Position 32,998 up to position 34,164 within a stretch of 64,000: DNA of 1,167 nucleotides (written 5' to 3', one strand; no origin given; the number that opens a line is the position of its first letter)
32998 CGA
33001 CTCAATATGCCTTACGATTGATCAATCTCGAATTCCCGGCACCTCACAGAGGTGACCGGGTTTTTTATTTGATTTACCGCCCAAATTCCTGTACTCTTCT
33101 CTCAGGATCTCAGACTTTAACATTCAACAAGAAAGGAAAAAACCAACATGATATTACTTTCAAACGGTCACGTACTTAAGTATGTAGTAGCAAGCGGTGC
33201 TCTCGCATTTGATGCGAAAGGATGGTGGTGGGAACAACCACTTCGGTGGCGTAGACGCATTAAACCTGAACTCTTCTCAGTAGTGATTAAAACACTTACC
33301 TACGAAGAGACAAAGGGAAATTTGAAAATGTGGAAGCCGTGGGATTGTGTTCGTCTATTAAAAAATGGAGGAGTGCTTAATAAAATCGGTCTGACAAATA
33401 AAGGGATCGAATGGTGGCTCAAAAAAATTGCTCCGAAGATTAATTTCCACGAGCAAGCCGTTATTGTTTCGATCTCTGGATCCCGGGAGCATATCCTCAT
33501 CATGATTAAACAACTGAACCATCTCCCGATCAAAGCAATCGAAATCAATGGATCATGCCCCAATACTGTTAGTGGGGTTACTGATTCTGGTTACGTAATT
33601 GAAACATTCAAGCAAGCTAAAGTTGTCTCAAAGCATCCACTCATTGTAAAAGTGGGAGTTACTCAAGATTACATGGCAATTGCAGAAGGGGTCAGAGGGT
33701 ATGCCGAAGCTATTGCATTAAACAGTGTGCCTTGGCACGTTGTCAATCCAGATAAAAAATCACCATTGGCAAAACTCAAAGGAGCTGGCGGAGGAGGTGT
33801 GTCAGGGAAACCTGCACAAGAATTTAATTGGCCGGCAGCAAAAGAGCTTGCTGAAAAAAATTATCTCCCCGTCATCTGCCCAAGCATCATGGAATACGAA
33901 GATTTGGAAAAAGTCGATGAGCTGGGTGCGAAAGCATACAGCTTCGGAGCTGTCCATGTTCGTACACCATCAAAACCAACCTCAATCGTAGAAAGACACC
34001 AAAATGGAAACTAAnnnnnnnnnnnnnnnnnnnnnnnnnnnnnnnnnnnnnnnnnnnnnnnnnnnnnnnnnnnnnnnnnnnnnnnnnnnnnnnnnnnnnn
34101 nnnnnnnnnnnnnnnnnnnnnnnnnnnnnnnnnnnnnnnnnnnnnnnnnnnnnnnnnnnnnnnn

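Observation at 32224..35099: GC-elevated pyrE-pyrD-pyrC pyrimidine module bracketed by near-identical 38-bp hairpin repeats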

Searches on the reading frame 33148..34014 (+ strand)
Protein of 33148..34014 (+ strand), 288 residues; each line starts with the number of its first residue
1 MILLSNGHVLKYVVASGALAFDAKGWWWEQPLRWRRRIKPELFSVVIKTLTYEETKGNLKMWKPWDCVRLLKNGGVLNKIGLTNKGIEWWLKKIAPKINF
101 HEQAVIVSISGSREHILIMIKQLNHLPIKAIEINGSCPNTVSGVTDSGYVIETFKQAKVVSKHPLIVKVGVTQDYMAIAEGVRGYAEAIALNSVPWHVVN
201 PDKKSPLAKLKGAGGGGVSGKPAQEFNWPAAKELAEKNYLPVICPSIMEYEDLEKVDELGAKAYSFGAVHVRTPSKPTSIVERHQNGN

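Call 4: search_protein_families(library=pfam, proteins=[window:33148-34014:+], max_evalue=0.01)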
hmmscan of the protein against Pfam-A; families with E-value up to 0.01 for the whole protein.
window:33148-34014:+ (288 aa): 1 family
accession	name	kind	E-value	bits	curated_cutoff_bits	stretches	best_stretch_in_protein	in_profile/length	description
PF01180.27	DHO_dh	-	1.4e-13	51.2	27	1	44-243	39-244/291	Dihydroorotate dehydrogenase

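Call 5: search_protein_families(library=ncbifam, proteins=[window:33148-34014:+], max_evalue=0.01)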
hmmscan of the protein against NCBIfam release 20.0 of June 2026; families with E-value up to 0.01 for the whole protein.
window:33148-34014:+ (288 aa): 8 families
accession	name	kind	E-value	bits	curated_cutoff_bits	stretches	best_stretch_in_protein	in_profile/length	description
NF005574.0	PRK07259.1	equivalog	2.1e-22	79.4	269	1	41-283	39-282/304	dihydroorotate dehydrogenase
NF041011.1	dihydoor_dh_Arch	equivalog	5.2e-18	65.2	330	1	44-271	37-255/289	dihydroorotate dehydrogenase PyrD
TIGR01037.2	pyrD_sub1_fam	subfamily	3.3e-15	55.9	270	1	41-281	35-277/300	dihydroorotate dehydrogenase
NF002702.0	PRK02506.1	equivalog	5e-10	39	301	1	44-170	41-167/313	dihydroorotate oxidase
NF006183.0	PRK08318.1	equivalog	4.9e-06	25.6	335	1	81-223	77-234/422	NAD-dependent dihydropyrimidine dehydrogenase subunit PreA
NF003652.0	PRK05286.2-5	equivalog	0.00024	20.4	267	1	47-252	90-307/353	quinone-dependent dihydroorotate dehydrogenase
NF003649.0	PRK05286.2-2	equivalog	0.00086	18.4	505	1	47-202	89-245/351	quinone-dependent dihydroorotate dehydrogenase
NF003651.0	PRK05286.2-4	equivalog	0.00094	17.9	448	1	48-180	102-242/377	quinone-dependent dihydroorotate dehydrogenase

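Call 11: find_homologous_proteins(query=window:33148-34014:+)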
Query window:33148-34014:+ (288 aa): 866 proteins with E <= 0.001 among 2366 candidates; the best 120 are listed.
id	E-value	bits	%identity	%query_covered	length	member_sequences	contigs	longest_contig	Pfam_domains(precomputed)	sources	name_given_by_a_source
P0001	1.3e-192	657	100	100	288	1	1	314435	PF01180.28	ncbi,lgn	ncbi:MAG: hypothetical protein V4686_00500 [Patescibacteria group bacterium]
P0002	1.5e-153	528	82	99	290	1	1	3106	PF01180.28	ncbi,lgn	-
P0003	3.0e-103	363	58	99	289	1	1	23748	PF01180.28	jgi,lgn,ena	-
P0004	9.9e-103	362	55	99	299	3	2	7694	PF01180.28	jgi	jgi:dihydroorotate dehydrogenase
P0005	1.5e-102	361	58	100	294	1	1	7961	PF01180.28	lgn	-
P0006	5.3e-102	359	57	98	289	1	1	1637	PF01180.28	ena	-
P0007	8.4e-101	355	56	99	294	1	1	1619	PF01180.28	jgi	jgi:dihydroorotate dehydrogenase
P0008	3.7e-100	353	57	100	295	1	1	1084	PF01180.28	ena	-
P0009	5.3e-100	353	55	99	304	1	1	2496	PF01180.28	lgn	-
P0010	1.8e-99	351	56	99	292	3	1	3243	PF01180.28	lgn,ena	-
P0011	4.6e-99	350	57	98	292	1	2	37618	PF01180.28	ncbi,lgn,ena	-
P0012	5.6e-99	349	55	99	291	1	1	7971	PF01180.28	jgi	jgi:dihydroorotate dehydrogenase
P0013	8.6e-99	349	56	99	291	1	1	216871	PF01180.28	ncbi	-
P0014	1.5e-98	348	57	99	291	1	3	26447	PF01180.28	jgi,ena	-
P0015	2.1e-98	347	56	99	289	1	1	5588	PF01180.28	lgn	-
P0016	3.7e-98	347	57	99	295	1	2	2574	PF01180.28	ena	-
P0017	9.3e-98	345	55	98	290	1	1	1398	PF01180.28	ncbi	-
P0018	1.3e-97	345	55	98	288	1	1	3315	PF01180.28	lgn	-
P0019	1.3e-97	345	55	99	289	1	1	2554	PF01180.28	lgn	-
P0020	1.6e-97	345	54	99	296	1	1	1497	PF01180.28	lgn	-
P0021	2.4e-97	344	54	99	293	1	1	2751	PF01180.28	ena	-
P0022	2.9e-97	344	55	100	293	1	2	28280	PF01180.28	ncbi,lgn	-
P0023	4.1e-97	343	57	99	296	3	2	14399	PF01180.28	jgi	-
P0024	5.2e-97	343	55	99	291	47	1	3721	PF01180.28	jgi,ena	-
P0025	6.7e-97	343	54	98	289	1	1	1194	PF01180.28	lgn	-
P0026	7.0e-97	342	57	98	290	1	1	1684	PF01180.28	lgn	-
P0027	1.1e-96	342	55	99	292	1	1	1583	PF01180.28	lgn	-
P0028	1.1e-96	342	55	99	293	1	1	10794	PF01180.28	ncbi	-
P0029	1.2e-96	342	54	99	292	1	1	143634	PF01180.28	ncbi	-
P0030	1.3e-96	342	55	100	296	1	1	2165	PF01180.28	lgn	-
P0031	1.4e-96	341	54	98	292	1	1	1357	PF01180.28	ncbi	-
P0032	1.5e-96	341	56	98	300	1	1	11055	PF01180.28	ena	-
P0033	3.0e-96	340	55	99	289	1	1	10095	PF01180.28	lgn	-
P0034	3.1e-96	340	56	98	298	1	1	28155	PF01180.28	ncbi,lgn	-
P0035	3.3e-96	340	55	99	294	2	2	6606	PF01180.28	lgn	-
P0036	3.4e-96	340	56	99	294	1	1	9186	PF01180.28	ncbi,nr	ncbi:MAG: hypothetical protein KGJ35_01330 [Patescibacteria group bacterium]|nr:hypothetical protein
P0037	3.4e-96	340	53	100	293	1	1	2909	PF01180.28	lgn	-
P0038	4.4e-96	340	56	98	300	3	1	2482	PF01180.28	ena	-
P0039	5.0e-96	340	54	98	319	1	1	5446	PF01180.28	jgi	jgi:dihydroorotate dehydrogenase (NAD+) catalytic subunit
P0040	5.1e-96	340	55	99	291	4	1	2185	PF01180.28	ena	-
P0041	5.2e-96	340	55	98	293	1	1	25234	PF01180.28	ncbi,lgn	-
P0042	5.3e-96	340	55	99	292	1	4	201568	PF01180.28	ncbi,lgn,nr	ncbi:hypothetical protein KGQ27_02535 [Patescibacteria group bacterium]|nr:hypothetical protein [Pat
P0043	6.0e-96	339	55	99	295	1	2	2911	PF01180.28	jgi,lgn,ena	-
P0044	6.9e-96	339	54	99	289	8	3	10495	PF01180.28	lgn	-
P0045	7.3e-96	339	54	99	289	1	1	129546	PF01180.28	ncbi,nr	ncbi:MAG: hypothetical protein NUV47_00340 [Patescibacteria group bacterium]|nr:hypothetical protein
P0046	7.4e-96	339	53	99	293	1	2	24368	PF01180.28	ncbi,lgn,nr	ncbi:MAG: hypothetical protein HY481_02625 [Candidatus Vogelbacteria bacterium]|nr:hypothetical prot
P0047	9.3e-96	339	55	98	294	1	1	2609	PF01180.28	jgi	jgi:dihydroorotate dehydrogenase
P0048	1.0e-95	339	54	99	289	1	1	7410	PF01180.28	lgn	-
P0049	1.1e-95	339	55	98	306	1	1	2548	PF01180.28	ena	-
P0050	1.1e-95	338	54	99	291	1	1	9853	PF01180.28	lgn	-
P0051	1.2e-95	338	56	99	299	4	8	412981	PF01180.28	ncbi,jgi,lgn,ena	-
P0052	1.3e-95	338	53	99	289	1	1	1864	PF01180.28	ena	-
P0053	1.4e-95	338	54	99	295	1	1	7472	PF01180.28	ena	-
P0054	1.5e-95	338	56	96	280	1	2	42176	PF01180.28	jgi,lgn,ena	-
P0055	1.6e-95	338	55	99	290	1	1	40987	PF01180.28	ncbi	-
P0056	2.2e-95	338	54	99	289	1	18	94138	PF01180.28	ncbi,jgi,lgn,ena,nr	ncbi:MAG: hypothetical protein A3E92_04350 [Candidatus Taylorbacteria bacterium RIFCSPHIGHO2_12_FULL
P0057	2.3e-95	337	56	99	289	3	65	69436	PF01180.28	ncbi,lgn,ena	-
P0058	2.7e-95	337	54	99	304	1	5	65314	PF01180.28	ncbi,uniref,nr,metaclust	ncbi:MAG: hypothetical protein A3G52_02195 [Candidatus Taylorbacteria bacterium RIFCSPLOWO2_12_FULL_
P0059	2.9e-95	337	53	99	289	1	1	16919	PF01180.28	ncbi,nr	ncbi:MAG: hypothetical protein Q8Q48_02410 [Candidatus Staskawiczbacteria bacterium]|nr:hypothetical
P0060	3.0e-95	337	53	99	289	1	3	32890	PF01180.28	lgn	-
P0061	4.1e-95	337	54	99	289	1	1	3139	PF01180.28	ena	-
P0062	4.9e-95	336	54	99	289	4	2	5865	PF01180.28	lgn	-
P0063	5.6e-95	336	53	99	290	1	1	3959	PF01180.28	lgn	-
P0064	6.9e-95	336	55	99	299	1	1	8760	PF01180.28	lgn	-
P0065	7.3e-95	336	56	99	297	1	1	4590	PF01180.28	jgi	-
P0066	8.7e-95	336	55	99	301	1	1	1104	PF01180.28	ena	-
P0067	8.8e-95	336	54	100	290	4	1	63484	PF01180.28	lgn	-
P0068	1.0e-94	335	55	99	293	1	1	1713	PF01180.28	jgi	-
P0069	1.1e-94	335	54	100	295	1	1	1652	PF01180.28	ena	-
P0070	1.2e-94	335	55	98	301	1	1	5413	PF01180.28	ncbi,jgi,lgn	ncbi:MAG: hypothetical protein RL536_560 [Candidatus Parcubacteria bacterium]|jgi:dihydroorotate deh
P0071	1.3e-94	335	54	99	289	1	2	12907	PF01180.28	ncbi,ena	-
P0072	1.6e-94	335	56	98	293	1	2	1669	PF01180.28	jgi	jgi:dihydroorotate dehydrogenase (NAD+) catalytic subunit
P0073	1.8e-94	335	54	99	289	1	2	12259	PF01180.28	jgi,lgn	-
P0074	1.8e-94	335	53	99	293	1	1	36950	PF01180.28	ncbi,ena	-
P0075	2.1e-94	334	55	98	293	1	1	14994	PF01180.28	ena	-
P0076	2.5e-94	334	52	99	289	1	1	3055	PF01180.28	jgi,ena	-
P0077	2.5e-94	334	54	98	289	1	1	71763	PF01180.28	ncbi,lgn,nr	ncbi:MAG: hypothetical protein NTU85_02465 [Candidatus Kaiserbacteria bacterium]|nr:hypothetical pro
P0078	2.6e-94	334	54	99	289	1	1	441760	PF01180.28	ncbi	ncbi:MAG: hypothetical protein WCS89_00270 [Candidatus Paceibacterota bacterium]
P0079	3.7e-94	334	55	99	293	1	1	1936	PF01180.28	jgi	-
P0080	3.8e-94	333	53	99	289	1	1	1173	PF01180.28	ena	-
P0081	4.1e-94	333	54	99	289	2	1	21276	PF01180.28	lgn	-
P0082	4.2e-94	333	55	97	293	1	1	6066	PF01180.28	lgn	-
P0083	4.4e-94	333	54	99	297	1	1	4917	PF01180.28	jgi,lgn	-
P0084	6.0e-94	333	53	99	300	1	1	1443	PF01180.28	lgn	-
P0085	6.4e-94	333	53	99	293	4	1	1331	PF01180.28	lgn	-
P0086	6.5e-94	333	55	98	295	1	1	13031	PF01180.28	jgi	-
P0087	6.5e-94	333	56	99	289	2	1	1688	PF01180.28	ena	-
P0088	6.8e-94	333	53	99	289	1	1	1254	PF01180.28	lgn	-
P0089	7.1e-94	333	53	98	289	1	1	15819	PF01180.28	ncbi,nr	ncbi:hypothetical protein N9L18_00825 [Candidatus Pacebacteria bacterium]|nr:hypothetical protein [C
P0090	7.2e-94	333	55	99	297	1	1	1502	PF01180.28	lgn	-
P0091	8.6e-94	332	54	99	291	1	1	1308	PF01180.28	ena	-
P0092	1.1e-93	332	55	94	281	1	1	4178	PF01180.28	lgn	-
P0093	1.2e-93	332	53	100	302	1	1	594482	PF01180.28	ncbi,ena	-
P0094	1.2e-93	332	52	98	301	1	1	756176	PF01180.28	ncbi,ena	-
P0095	1.4e-93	332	53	99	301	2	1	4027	PF01180.28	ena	-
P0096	1.5e-93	332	54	99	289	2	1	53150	PF01180.28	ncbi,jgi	ncbi:MAG: hypothetical protein WC666_02260 [Candidatus Paceibacterota bacterium]|jgi:dihydroorotate 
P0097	1.6e-93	331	55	99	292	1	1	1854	PF01180.28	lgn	-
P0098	1.9e-93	331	54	100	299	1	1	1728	PF01180.28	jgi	jgi:dihydroorotate dehydrogenase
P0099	2.0e-93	331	52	99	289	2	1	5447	PF01180.28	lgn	-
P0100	2.1e-93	331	53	99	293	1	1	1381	PF01180.28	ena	-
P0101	2.2e-93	331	53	99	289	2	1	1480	PF01180.28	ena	-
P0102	2.3e-93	331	55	99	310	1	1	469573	PF01180.28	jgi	jgi:dihydroorotate dehydrogenase (NAD+) catalytic subunit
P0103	2.5e-93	331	55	98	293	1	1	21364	PF01180.28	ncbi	-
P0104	2.5e-93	331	55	98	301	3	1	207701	PF01180.28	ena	-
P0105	2.7e-93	331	51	98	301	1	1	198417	PF01180.28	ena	-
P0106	2.8e-93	331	55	98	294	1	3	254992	PF01180.28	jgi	jgi:dihydroorotate dehydrogenase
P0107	2.9e-93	331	53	99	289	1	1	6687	PF01180.28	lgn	-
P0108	3.4e-93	330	54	99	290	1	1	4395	PF01180.28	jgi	jgi:dihydroorotate dehydrogenase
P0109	3.8e-93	330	56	99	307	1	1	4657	PF01180.28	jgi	-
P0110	4.1e-93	330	53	99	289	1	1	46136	PF01180.28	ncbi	-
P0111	4.5e-93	330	53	100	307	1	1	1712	PF01180.28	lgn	-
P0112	4.8e-93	330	54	98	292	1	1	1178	PF01180.28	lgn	-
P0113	5.4e-93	330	53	99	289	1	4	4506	PF01180.28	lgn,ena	-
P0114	5.8e-93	330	53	99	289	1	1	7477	PF01180.28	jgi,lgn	-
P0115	6.0e-93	330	53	99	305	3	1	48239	PF01180.28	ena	-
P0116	7.2e-93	329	53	99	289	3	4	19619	PF01180.28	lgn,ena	-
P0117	7.5e-93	329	54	98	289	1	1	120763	PF01180.28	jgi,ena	-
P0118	8.0e-93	329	54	97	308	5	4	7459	PF01180.28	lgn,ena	-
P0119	8.5e-93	329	55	98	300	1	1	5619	PF01180.28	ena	-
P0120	1.2e-92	329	53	100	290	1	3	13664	PF01180.28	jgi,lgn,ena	-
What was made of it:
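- The DHOD-like protein has 866 homologues, and all that carry names are Patescibacteria at ~55% identity (call 11).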

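Call 13: find_encoding_contigs(protein=P0078, flank=6000, max_places=2)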
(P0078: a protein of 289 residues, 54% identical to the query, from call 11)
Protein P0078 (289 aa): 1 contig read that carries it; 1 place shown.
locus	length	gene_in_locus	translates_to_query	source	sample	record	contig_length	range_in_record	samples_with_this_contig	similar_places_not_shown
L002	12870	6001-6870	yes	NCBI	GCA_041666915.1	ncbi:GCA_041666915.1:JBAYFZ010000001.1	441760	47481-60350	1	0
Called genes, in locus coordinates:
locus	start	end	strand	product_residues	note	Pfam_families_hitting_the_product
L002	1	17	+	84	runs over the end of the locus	-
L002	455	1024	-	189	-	PF04307:YdjM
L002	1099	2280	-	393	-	PF11104:PilM_2 (faint), PF02491:SHS2_FTSA (weak), PF14450:FtsA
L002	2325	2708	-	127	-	PF02130:YbeY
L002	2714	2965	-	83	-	-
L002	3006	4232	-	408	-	PF03129:HGTP_anticodon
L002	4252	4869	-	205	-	PF10502:Peptidase_S26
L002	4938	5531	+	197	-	PF01195:Pept_tRNA_hydro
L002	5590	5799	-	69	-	-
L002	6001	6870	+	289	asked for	PF01180:DHO_dh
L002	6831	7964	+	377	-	-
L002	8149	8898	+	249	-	-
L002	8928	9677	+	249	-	PF00215:OMPdecase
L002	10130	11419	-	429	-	PF21543:CvfB_2nd (faint), PF23459:S1_RRP5 (faint), PF00575:S1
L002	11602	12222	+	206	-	PF13483:Lactamase_B_3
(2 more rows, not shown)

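Call 14: find_encoding_contigs(protein=P0056, flank=6000, max_places=2)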
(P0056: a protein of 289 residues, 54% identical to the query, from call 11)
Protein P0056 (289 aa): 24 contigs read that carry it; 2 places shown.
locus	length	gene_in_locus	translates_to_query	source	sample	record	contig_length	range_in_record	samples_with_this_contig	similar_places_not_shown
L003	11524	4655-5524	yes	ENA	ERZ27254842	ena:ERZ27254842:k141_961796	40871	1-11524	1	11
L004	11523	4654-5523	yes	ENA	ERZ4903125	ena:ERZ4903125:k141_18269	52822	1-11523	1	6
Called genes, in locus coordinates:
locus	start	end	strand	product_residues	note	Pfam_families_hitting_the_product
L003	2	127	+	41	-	?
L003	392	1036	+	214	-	PF07719:TPR_2 (faint), PF13428:TPR_14 (faint)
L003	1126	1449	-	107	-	PF01906:YbjQ_1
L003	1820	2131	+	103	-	PF01371:Trp_repressor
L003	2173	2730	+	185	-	PF18306:LDcluster4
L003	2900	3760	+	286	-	-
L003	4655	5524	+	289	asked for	PF01180:DHO_dh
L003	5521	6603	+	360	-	-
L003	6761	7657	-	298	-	PF01820:Dala_Dala_lig_N, PF14397:ATPgrasp_ST (faint), PF02655:ATP-grasp_3, PF08443:RimK (faint), PF02222:ATP-grasp (faint), PF02786:CPSase_L_D2 (weak), PF07478:Dala_Dala_lig_C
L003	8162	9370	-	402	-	PF01702:TGT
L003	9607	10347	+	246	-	PF18306:LDcluster4, PF03641:Lysine_decarbox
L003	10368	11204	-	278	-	PF03631:Virul_fac_BrkB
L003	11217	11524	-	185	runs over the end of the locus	PF03703:bPH_2 (weak)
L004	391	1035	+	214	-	PF07719:TPR_2 (faint), PF13428:TPR_14 (faint)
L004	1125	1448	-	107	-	PF01906:YbjQ_1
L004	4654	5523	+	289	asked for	PF01180:DHO_dh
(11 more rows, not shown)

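Call 15: find_encoding_contigs(protein=P0094, flank=6000, max_places=2)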
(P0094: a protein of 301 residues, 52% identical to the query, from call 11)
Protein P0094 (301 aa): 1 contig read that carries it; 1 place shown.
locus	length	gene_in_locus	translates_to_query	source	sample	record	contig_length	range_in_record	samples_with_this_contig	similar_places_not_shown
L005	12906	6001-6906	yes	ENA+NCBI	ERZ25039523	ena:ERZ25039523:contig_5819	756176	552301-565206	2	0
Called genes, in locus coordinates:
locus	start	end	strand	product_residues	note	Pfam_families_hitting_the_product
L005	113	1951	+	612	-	PF01321:Creatinase_N, PF16189:Creatinase_N_2, PF00557:Peptidase_M24, PF16188:Peptidase_M24_C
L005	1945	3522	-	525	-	PF01019:G_glu_transpept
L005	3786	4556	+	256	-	PF13714:PEP_mutase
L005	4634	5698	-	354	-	PF02805:Ada_Zn_binding, PF00165:HTH_AraC, PF12833:HTH_18, PF01035:DNA_binding_1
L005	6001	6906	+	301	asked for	PF01180:DHO_dh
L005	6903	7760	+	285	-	PF00215:OMPdecase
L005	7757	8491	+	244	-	-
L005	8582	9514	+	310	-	PF02729:OTCace_N, PF00185:OTCace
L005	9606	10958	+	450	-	PF07992:Pyr_redox_2, PF00070:Pyr_redox, PF22366:NDH2_C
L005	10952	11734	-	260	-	-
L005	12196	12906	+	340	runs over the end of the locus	PF01547:SBP_bac_1, PF13531:SBP_bac_11, PF13416:SBP_bac_8, PF13343:SBP_bac_6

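Call 16: find_encoding_contigs(protein=P0002, flank=6000, max_places=2)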
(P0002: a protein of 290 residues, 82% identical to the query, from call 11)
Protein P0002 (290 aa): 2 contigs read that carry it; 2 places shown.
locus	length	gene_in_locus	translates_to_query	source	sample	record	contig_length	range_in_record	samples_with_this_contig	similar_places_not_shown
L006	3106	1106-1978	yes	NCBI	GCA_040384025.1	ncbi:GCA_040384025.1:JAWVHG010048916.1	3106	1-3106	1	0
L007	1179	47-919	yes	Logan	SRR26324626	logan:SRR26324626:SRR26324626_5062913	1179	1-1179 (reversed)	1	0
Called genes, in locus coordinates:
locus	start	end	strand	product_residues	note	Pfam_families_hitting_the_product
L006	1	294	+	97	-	?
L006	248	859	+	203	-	-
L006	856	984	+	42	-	-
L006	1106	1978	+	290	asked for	PF01180:DHO_dh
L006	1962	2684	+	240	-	-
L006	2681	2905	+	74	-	-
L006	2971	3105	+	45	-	?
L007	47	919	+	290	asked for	PF01180:DHO_dh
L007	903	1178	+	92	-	?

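Call 17: find_encoding_contigs(protein=P0003, flank=6000, max_places=2)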
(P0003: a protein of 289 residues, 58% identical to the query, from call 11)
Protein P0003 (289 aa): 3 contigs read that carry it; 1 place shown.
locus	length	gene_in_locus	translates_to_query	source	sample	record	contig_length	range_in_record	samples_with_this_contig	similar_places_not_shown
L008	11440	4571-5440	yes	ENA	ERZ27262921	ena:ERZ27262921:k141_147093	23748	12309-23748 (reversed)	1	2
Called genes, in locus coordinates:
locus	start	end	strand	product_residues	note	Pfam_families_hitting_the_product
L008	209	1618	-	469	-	PF05221:AdoHcyase, PF00670:AdoHcyase_NAD, PF02826:2-Hacid_dh_C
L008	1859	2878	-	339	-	PF00294:PfkB, PF08543:Phos_pyr_kin (weak)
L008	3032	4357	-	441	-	PF01259:SAICAR_synt, PF00731:AIRC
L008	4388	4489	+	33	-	-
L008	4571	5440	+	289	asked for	PF01180:DHO_dh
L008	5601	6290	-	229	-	-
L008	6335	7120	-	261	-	PF00215:OMPdecase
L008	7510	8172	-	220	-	-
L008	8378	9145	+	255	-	PF01978:TrmB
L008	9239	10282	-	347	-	PF00438:S-AdoMet_synt_N, PF02772:S-AdoMet_synt_M, PF02773:S-AdoMet_synt_C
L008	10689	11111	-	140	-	-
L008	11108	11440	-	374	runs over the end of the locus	PF13173:AAA_14, PF13635:DUF4143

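Call 18: find_encoding_contigs(protein=P0013, flank=6000, max_places=2)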
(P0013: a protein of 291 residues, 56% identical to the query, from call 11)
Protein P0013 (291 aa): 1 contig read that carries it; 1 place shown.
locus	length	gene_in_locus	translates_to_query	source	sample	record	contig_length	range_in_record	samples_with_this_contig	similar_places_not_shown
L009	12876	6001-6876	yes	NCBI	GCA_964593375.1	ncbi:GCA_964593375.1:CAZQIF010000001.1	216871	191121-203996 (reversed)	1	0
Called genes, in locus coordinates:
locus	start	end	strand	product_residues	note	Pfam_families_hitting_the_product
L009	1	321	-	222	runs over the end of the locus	PF00753:Lactamase_B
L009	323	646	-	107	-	PF00581:Rhodanese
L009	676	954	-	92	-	PF01022:HTH_5, PF13412:HTH_24 (weak)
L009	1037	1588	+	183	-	PF01300:Sua5_yciO_yrdC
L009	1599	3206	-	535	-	PF16927:HisKA_7TM, PF00512:HisKA, PF02518:HATPase_c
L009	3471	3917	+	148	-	-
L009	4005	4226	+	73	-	-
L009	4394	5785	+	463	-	PF04773:FecR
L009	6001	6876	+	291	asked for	PF01180:DHO_dh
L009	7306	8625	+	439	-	PF08239:SH3_3 (weak)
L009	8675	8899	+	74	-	-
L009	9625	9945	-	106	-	-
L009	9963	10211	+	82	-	-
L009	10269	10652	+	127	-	-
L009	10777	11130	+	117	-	-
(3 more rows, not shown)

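Call 27: search_solved_structures(query=window:33148-34014:+, max_evalue=0.001, show_alignments=2)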
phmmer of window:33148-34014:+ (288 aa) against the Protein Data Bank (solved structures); distinct sequences matched with E-value up to 0.001: 3.
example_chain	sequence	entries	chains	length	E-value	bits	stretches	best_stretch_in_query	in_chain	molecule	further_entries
1ep1_A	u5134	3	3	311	1.7e-11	47.3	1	74-278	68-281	DIHYDROOROTATE DEHYDROGENASE B (PYRD SUBUNIT)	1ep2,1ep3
5ue9_A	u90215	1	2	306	4.9e-11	45.8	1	74-283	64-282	Dihydroorotate dehydrogenase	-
5ksw_A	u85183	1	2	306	4.4e-10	42.7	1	74-283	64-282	Dihydroorotate dehydrogenase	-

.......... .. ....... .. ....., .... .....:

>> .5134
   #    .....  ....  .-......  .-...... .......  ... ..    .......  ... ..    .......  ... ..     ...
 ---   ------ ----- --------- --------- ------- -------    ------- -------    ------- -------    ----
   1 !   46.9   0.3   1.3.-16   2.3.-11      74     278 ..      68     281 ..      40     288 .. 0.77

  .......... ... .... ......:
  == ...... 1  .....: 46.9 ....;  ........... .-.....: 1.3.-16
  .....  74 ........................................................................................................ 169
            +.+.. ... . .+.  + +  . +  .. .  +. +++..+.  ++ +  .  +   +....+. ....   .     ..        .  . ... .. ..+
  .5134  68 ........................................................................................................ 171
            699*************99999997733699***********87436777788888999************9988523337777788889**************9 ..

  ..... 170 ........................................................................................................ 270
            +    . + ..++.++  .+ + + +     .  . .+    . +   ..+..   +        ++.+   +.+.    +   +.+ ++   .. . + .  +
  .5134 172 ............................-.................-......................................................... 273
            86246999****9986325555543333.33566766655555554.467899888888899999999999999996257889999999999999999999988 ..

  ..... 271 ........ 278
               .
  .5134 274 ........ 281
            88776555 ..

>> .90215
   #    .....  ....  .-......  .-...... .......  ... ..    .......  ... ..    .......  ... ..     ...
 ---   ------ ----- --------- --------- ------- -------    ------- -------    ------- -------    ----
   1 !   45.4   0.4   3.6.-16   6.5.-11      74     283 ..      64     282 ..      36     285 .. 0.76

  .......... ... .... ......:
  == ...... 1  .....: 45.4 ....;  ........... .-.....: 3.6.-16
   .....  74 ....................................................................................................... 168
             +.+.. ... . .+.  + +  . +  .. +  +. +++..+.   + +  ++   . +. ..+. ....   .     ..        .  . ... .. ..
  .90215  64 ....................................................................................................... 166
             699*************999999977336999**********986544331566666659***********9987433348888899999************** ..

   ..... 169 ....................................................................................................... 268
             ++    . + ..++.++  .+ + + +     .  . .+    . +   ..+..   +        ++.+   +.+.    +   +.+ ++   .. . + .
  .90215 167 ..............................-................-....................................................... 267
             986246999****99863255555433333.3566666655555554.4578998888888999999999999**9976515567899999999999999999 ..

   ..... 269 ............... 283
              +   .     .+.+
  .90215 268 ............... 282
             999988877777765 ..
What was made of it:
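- On Dihydroorotate dehydrogenase, class 1: The alignment to 1ep1_A is in call 27.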
